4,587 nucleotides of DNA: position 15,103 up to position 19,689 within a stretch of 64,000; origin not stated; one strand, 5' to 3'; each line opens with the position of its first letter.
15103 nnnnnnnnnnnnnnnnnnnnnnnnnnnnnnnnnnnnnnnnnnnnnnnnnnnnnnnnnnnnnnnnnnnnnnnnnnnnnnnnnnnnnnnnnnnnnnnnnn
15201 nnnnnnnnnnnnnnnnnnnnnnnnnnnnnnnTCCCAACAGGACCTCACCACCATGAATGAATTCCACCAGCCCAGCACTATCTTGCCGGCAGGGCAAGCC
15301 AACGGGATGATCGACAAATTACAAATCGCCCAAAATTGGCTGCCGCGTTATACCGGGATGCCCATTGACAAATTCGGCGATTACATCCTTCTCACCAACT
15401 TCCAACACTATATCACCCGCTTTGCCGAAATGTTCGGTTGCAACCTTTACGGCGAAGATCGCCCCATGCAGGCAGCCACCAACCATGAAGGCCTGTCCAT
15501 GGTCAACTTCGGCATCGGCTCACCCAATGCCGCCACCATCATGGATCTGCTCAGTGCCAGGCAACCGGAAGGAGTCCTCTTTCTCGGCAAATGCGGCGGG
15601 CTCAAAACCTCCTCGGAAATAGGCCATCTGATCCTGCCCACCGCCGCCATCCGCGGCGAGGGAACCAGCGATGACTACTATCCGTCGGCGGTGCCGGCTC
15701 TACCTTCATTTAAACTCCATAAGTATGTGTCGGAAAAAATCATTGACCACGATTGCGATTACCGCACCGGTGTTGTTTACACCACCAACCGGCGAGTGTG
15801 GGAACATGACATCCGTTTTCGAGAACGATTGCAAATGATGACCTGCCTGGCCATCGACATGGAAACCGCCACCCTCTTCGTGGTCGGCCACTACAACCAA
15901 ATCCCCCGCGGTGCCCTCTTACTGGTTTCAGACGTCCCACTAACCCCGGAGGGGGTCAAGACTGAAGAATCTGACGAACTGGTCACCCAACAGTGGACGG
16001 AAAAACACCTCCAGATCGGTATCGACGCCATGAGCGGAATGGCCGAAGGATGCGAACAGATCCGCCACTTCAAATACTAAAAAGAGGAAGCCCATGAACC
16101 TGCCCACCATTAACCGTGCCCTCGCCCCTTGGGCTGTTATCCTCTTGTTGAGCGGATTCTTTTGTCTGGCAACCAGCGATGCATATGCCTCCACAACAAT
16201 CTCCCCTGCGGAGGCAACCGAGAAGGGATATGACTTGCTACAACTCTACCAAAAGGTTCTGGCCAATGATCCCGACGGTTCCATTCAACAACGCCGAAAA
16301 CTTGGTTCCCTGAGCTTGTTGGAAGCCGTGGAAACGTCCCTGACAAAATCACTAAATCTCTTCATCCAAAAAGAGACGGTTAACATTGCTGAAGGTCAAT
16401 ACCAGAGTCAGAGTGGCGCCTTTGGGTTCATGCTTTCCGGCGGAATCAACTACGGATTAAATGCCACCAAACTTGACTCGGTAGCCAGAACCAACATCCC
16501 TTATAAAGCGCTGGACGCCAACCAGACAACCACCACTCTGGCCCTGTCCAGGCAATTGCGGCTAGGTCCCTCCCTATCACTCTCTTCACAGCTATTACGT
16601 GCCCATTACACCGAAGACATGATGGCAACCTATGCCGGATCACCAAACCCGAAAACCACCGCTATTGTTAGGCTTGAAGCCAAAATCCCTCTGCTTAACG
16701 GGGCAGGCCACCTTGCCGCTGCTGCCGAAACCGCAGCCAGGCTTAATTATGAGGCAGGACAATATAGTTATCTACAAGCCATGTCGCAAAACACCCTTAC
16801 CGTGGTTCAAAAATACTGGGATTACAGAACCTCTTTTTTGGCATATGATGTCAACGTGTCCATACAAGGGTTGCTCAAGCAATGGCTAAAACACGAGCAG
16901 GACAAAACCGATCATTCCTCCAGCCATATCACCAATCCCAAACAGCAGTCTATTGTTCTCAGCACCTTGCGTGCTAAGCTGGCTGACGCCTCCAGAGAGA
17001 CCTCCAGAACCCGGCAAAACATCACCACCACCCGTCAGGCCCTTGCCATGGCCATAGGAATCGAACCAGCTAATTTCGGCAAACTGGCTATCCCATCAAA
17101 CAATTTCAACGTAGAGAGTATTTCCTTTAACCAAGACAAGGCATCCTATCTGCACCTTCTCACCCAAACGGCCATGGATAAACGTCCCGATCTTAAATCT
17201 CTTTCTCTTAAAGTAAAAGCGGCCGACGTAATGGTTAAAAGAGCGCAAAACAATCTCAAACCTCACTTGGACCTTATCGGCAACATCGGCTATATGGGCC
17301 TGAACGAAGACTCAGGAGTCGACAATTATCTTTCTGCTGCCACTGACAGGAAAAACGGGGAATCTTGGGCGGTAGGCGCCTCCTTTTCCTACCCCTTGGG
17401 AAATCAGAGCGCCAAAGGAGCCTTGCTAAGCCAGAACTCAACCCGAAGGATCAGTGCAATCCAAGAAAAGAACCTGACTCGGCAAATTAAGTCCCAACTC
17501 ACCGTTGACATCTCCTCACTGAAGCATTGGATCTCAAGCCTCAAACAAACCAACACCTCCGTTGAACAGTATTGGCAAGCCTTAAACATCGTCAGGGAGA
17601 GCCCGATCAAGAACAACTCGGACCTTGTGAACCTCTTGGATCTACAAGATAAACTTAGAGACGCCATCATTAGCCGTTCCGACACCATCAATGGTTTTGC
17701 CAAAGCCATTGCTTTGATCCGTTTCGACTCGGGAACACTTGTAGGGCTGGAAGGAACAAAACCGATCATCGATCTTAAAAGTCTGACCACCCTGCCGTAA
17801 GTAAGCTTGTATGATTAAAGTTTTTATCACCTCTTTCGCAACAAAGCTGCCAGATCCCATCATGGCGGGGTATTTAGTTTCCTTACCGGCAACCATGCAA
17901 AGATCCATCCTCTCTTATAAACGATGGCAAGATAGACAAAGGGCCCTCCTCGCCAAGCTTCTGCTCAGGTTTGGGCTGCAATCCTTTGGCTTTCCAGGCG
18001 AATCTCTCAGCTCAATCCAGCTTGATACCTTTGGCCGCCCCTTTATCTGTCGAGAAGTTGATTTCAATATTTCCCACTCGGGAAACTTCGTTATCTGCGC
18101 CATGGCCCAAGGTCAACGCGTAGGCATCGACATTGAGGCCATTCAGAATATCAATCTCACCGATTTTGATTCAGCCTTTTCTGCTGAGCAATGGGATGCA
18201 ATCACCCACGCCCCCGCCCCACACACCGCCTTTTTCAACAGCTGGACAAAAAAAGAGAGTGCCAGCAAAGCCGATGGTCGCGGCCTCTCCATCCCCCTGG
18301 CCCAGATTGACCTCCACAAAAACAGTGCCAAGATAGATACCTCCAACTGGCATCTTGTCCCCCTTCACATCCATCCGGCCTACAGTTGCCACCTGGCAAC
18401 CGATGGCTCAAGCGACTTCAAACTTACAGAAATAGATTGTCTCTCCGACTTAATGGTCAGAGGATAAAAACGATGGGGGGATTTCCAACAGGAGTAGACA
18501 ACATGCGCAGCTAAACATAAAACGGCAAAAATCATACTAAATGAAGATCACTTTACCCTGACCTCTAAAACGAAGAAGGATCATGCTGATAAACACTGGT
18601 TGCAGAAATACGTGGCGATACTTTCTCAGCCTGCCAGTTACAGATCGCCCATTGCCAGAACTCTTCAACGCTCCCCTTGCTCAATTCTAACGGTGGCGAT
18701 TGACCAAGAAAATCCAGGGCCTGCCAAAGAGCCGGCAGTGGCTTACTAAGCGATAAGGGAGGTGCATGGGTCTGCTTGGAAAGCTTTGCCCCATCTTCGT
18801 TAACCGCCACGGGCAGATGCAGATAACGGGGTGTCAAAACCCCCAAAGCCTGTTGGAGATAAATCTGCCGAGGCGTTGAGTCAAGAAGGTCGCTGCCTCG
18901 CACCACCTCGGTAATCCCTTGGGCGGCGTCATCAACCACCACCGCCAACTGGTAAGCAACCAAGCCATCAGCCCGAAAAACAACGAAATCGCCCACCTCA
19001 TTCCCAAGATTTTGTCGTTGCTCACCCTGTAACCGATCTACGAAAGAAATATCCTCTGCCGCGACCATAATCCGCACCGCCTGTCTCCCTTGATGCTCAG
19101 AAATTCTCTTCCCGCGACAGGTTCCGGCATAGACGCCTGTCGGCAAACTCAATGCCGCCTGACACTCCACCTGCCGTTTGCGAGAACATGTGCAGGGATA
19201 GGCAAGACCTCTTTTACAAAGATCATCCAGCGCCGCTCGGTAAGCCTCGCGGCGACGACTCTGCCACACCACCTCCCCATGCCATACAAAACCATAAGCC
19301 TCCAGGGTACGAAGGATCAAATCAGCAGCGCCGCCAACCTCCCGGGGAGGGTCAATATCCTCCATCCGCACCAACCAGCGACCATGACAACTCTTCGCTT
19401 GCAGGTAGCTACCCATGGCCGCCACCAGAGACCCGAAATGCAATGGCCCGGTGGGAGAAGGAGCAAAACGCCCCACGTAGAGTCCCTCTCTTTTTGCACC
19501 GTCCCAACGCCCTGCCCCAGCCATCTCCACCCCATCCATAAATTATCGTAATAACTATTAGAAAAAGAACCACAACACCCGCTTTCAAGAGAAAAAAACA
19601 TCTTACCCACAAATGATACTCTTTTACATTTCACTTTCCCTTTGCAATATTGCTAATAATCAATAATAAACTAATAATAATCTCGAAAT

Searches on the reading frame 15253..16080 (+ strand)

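Call 10: search_protein_families(library=pfam, proteins=[window:15253-16080:+], max_evalue=0.001)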
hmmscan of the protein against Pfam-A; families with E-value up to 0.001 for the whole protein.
window:15253-16080:+ (275 aa): 1 family
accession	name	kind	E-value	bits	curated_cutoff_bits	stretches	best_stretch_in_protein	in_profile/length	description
PF01048.26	PNP_UDP_1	-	1.2e-27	97.2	25.1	1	82-255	45-227/233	Phosphorylase superfamily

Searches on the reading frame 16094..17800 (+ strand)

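Call 10: search_protein_families(library=pfam, proteins=[window:16094-17800:+], max_evalue=0.001)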
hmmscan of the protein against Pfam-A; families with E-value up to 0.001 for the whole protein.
window:16094-17800:+ (568 aa): 1 family
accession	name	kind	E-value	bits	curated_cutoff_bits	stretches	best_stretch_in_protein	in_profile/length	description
PF02321.23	OEP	-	5.4e-12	46.3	22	1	356-543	4-183/187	Outer membrane efflux protein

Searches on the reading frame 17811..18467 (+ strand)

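Call 10: search_protein_families(library=pfam, proteins=[window:17811-18467:+], max_evalue=0.001)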
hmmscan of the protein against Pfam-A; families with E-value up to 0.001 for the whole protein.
window:17811-18467:+ (218 aa): 2 families
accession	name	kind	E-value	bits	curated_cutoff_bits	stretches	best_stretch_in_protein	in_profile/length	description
PF01648.25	ACPS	-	1.9e-13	50.8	25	1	103-192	1-100/111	4'-phosphopantetheinyl transferase superfamily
PF22624.1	AASDHPPT_N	-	1.5e-06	28.8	27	1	24-98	16-97/100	4'-phosphopantetheinyl transferase, N-terminal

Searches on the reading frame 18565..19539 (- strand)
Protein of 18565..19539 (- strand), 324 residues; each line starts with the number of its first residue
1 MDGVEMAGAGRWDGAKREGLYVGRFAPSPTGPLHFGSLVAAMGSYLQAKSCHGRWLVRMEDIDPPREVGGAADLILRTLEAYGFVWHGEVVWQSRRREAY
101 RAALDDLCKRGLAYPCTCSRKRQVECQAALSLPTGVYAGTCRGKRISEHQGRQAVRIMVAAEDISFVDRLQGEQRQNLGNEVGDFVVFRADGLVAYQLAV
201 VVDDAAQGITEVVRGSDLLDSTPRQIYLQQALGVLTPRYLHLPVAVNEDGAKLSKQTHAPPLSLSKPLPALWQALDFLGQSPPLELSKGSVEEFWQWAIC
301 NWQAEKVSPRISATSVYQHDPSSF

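Call 6: search_protein_families(library=pfam, proteins=[window:18565-19539:-], max_evalue=0.001)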
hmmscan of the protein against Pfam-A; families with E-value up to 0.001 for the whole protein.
window:18565-19539:- (324 aa): 1 family
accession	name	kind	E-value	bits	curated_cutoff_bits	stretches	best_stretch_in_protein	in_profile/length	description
PF00749.27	tRNA-synt_1c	-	8.6e-42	143.6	23.4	1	24-257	5-248/314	tRNA synthetases class I (E and Q), catalytic domain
